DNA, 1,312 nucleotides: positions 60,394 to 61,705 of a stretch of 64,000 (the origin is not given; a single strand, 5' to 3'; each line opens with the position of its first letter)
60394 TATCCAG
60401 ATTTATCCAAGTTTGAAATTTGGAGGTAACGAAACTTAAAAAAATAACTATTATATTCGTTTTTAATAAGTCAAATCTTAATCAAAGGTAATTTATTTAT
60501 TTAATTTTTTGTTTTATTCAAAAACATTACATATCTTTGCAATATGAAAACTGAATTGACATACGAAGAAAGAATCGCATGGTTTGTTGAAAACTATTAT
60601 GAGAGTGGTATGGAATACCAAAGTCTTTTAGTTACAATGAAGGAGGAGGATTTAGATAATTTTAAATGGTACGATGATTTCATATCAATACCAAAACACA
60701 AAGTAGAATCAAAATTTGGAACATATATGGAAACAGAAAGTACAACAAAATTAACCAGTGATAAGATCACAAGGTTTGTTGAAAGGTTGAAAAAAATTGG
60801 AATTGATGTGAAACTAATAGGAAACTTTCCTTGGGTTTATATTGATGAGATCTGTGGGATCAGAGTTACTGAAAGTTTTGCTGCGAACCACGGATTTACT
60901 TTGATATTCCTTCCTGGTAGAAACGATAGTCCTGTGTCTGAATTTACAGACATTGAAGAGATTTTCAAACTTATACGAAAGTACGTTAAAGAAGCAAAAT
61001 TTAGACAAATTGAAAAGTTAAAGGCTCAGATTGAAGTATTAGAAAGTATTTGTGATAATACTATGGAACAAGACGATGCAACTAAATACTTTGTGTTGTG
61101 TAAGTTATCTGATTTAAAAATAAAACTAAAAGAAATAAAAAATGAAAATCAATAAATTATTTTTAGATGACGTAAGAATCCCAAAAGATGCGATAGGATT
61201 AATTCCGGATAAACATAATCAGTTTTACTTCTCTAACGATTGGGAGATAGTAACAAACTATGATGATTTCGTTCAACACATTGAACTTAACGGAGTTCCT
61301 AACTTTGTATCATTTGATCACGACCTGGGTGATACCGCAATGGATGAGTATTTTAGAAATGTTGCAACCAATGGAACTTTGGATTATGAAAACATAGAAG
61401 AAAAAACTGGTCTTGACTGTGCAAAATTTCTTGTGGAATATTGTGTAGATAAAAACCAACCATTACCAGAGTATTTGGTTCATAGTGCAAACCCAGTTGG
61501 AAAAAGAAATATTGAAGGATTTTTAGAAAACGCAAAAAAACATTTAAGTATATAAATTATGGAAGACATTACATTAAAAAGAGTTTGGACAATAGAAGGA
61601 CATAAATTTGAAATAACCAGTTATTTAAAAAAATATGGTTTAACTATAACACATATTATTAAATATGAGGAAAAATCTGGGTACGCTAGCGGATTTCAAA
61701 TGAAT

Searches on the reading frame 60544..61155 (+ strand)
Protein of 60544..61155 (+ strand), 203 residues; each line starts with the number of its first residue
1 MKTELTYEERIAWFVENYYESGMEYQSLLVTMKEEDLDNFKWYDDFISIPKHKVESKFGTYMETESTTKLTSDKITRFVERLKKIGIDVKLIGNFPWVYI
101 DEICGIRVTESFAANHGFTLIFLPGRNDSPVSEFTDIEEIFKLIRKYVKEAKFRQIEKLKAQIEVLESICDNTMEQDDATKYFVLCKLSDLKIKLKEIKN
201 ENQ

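Call 3: search_protein_families(library=pfam, proteins=[window:60544-61155:+], max_evalue=0.01)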
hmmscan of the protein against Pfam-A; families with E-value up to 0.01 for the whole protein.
window:60544-61155:+ (203 aa): 1 family
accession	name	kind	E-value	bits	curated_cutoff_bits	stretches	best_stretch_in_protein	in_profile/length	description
PF17124.11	ThiJ_like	-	0.0045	17.3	30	1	117-175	84-137/186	ThiJ/PfpI family-like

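Call 4: search_protein_families(library=phrogs, proteins=[window:60544-61155:+], max_evalue=0.01)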
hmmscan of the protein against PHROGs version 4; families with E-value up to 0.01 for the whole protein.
window:60544-61155:+ (203 aa): 1 family
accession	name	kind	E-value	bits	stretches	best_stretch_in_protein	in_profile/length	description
phrog_38683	-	unknown function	2.7e-23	83.9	1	68-152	58-140/151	-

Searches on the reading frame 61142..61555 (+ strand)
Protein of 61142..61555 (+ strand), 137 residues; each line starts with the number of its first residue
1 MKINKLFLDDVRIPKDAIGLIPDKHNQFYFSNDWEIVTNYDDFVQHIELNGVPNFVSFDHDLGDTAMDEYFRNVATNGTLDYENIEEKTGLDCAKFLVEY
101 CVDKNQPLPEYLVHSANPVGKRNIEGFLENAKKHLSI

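Call 3: search_protein_families(library=pfam, proteins=[window:61142-61555:+], max_evalue=0.01)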
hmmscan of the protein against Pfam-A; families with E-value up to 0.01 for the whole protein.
window:61142-61555:+ (137 aa): 1 family
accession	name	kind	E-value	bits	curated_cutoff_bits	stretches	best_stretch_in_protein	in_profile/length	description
PF20274.4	cREC_REC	-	5.2e-21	75.6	27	1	5-130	2-88/88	Cyclic-phosphate processing Receiver domain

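Call 4: search_protein_families(library=phrogs, proteins=[window:61142-61555:+], max_evalue=0.01)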
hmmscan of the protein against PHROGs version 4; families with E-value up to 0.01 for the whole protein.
window:61142-61555:+ (137 aa): 1 family
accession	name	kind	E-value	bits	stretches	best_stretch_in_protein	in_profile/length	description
phrog_1479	-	unknown function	1.3e-25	91.1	1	2-133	4-105/124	-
